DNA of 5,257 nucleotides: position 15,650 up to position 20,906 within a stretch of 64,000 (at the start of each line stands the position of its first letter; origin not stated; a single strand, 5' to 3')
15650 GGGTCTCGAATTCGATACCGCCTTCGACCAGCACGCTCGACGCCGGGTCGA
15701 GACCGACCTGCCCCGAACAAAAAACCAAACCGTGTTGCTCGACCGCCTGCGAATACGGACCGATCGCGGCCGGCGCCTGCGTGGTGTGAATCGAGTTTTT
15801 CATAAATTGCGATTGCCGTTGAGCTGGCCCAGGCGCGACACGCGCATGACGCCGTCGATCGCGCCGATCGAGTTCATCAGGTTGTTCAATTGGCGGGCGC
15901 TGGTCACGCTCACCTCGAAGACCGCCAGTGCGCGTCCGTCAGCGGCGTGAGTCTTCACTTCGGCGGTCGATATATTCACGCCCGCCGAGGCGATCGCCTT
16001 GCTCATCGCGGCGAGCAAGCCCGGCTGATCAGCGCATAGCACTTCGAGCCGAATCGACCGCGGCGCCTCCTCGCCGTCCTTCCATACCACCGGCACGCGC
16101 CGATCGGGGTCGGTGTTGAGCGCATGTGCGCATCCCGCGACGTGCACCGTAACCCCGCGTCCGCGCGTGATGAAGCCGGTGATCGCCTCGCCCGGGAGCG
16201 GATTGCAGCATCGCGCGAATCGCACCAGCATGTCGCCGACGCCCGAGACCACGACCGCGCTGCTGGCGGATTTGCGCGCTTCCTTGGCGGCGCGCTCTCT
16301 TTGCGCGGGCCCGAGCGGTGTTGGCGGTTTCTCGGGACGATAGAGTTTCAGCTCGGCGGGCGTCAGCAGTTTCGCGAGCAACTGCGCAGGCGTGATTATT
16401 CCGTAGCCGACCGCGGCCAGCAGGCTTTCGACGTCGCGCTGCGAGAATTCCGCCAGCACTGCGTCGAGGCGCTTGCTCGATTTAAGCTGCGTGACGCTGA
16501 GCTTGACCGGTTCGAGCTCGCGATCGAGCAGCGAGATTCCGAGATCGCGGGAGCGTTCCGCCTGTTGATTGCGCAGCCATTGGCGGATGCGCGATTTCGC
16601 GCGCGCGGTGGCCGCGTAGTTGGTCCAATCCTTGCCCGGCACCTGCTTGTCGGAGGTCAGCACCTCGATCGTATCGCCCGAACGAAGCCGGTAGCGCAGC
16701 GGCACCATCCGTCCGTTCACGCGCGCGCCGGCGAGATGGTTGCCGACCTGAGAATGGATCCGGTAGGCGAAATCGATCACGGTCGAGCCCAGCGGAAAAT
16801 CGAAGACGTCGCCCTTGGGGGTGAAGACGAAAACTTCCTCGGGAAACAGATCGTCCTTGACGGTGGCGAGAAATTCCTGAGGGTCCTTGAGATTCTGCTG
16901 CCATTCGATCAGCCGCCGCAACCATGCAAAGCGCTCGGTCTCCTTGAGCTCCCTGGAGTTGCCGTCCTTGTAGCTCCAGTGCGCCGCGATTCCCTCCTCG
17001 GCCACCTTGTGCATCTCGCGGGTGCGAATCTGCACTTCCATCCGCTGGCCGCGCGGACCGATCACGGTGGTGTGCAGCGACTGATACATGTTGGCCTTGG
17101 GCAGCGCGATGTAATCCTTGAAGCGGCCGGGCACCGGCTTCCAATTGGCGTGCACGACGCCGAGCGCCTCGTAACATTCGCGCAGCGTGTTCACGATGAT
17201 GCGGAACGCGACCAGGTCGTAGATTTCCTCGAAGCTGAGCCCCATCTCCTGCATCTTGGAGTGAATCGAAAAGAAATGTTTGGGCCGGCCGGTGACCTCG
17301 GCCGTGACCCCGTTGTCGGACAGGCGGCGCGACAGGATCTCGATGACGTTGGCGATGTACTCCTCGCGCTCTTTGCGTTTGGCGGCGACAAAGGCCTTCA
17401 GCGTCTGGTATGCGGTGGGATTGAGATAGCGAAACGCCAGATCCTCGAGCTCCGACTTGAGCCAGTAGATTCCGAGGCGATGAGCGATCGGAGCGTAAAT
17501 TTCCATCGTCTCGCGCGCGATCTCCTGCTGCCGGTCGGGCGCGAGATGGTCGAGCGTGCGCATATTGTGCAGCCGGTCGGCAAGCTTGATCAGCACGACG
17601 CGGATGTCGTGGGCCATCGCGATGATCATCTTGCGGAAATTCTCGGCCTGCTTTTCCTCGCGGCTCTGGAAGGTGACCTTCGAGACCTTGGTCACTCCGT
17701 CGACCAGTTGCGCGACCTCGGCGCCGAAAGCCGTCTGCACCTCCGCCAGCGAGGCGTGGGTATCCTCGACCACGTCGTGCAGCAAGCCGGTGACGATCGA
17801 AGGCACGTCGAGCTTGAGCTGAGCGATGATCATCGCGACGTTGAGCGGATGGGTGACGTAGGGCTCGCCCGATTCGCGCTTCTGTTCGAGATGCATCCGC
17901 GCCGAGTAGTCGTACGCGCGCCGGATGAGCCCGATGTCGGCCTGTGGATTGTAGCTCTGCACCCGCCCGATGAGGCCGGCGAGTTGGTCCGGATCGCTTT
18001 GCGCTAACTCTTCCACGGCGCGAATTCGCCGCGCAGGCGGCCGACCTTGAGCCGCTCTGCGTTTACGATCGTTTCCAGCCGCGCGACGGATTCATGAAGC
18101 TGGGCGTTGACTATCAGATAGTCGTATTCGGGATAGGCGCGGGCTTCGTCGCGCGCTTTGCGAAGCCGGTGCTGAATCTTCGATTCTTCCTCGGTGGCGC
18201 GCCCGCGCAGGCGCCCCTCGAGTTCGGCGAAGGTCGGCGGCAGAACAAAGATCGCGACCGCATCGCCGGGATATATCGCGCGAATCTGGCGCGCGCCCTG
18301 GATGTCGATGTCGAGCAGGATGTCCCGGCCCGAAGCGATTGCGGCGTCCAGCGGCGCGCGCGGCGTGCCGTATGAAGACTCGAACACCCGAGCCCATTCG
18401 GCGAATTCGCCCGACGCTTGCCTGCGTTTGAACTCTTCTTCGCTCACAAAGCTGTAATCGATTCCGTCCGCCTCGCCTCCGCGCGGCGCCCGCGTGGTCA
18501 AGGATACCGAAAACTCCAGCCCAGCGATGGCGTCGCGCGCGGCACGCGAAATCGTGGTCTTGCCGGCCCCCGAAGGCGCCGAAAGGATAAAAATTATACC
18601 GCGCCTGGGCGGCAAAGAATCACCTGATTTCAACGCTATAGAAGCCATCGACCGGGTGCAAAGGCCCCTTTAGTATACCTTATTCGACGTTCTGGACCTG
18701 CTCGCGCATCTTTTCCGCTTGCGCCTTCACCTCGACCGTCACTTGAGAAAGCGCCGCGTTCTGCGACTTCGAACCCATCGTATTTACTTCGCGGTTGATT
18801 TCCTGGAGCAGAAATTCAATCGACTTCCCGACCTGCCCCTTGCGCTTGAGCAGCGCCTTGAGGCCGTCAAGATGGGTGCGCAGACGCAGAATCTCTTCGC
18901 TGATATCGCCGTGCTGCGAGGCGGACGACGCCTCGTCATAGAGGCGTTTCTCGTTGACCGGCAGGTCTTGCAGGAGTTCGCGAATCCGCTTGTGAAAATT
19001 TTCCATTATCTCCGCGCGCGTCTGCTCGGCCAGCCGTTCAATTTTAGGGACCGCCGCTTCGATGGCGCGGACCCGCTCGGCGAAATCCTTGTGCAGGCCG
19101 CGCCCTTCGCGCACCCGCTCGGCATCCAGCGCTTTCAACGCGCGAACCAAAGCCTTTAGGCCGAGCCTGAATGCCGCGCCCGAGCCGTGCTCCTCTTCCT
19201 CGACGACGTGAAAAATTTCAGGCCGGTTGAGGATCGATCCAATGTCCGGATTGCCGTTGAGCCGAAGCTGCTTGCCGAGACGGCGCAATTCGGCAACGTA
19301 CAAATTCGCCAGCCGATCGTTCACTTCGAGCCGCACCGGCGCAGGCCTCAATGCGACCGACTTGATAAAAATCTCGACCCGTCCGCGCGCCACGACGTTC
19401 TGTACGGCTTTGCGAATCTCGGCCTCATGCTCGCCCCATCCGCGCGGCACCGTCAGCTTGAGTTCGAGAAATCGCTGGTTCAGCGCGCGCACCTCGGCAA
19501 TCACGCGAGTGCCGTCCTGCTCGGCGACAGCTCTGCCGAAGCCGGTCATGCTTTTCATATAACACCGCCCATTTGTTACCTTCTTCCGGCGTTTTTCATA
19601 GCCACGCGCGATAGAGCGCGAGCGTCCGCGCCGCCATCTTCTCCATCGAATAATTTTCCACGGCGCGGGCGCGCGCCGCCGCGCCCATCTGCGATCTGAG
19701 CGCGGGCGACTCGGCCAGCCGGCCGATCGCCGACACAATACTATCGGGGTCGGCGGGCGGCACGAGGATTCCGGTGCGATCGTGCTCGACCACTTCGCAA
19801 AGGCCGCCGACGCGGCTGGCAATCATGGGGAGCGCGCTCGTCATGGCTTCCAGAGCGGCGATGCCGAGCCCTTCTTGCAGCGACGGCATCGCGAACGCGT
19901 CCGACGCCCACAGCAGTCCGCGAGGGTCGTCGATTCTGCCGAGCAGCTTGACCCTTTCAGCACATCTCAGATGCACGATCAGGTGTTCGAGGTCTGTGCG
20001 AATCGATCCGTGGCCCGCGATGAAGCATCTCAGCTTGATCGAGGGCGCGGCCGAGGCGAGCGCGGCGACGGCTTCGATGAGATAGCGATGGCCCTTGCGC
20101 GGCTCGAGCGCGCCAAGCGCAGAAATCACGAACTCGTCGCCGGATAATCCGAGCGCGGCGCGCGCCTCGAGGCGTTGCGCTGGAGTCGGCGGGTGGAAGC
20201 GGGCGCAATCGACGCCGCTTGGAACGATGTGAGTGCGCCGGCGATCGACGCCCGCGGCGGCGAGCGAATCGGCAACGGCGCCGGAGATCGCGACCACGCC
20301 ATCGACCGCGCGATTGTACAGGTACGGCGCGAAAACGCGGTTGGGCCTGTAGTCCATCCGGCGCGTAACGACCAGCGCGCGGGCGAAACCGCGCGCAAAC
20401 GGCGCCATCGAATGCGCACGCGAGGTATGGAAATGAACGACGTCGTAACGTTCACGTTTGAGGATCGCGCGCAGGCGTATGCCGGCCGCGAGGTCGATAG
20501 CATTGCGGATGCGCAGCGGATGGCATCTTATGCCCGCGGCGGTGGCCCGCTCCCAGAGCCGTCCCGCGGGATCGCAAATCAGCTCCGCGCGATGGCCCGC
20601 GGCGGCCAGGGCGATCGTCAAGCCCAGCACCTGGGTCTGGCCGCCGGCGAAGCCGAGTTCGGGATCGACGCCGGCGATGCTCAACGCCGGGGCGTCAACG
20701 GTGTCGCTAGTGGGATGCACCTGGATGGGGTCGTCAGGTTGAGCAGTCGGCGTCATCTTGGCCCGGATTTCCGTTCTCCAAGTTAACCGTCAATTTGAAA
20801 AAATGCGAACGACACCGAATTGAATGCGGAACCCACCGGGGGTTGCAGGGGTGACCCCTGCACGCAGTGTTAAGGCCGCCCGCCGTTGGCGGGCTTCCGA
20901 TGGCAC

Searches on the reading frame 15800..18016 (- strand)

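Call 32: search_protein_families(library=pfam, proteins=[window:15800-18016:-], max_evalue=0.00001)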
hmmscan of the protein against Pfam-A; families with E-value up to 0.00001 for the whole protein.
window:15800-18016:- (738 aa): 7 families
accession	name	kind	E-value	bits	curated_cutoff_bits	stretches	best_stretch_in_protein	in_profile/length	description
PF13328.12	HD_4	-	1.4e-52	178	27.2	1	34-183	1-155/156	HD domain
PF04607.23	RelA_SpoT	-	7.9e-43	145.8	27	1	243-353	1-112/113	Region found in RelA / SpoT proteins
PF02824.27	TGS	-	9.8e-22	77.2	22.2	1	395-454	1-60/60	TGS domain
PF13291.12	ACT_4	-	1.1e-15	58.5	27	1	655-728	7-80/80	ACT domain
PF19296.4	RelA_AH_RIS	-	6.3e-13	49.7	23.8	1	467-625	3-168/185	RelA/SpoT, AH and RIS domains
PF01966.28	HD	-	1.6e-11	45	22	1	53-152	1-116/116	HD domain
PF01842.31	ACT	-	1.2e-08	35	27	1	656-712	2-59/66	ACT domain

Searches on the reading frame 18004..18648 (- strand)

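Call 32: search_protein_families(library=pfam, proteins=[window:18004-18648:-], max_evalue=0.00001)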
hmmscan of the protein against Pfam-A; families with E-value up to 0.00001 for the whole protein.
window:18004-18648:- (214 aa): 1 family
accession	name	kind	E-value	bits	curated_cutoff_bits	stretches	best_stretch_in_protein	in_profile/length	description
PF00625.27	Guanylate_kin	-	3.5e-41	141.3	25.2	1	20-197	5-181/182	Guanylate kinase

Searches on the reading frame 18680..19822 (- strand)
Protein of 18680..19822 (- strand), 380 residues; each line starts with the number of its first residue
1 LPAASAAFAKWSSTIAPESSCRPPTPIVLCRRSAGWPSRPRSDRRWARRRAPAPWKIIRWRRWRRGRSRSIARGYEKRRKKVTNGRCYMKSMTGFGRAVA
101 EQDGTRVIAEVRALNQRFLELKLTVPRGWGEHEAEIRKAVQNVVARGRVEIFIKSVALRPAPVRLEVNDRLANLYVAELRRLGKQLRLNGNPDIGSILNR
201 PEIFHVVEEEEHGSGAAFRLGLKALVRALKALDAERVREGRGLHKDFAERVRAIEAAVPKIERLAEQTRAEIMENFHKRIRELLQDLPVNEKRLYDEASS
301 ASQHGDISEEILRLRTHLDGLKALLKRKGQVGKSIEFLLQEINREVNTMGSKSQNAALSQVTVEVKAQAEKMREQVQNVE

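Call 32: search_protein_families(library=pfam, proteins=[window:18680-19822:-], max_evalue=0.00001)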
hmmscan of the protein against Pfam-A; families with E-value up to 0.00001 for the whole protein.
window:18680-19822:- (380 aa): 2 families
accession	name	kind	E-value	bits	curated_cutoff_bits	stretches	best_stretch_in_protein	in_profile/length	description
PF08340.16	YicC-like_C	-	1.1e-35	122.9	27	1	261-380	1-120/120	Endoribonuclease YicC-like, C-terminal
PF03755.18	YicC-like_N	-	8.1e-33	114.4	25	1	89-244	1-155/156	Endoribonuclease YicC-like, N-terminal region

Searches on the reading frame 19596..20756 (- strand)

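Call 32: search_protein_families(library=pfam, proteins=[window:19596-20756:-], max_evalue=0.00001)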
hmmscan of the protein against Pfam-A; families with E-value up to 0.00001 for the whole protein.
window:19596-20756:- (386 aa): 5 families
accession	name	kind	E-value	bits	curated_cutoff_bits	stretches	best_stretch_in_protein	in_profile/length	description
PF00534.26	Glycos_transf_1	-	5.6e-35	120.9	26.4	1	196-363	3-171/172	Glycosyl transferases group 1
PF13692.12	Glyco_trans_1_4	-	7.1e-34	117.5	27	1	209-349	2-141/142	Glycosyl transferases group 1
PF13439.12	Glyco_transf_4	-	2.5e-21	76.9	28.5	1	38-186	3-170/170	Glycosyltransferase Family 4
PF13579.12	Glyco_trans_4_4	-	4.4e-15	56.8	29.7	1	38-181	2-158/158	Glycosyl transferase 4-like domain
PF20706.3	GT4-conflict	-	3.1e-07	30.1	26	1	185-343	175-335/385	Family 4 Glycosyltransferase in conflict systems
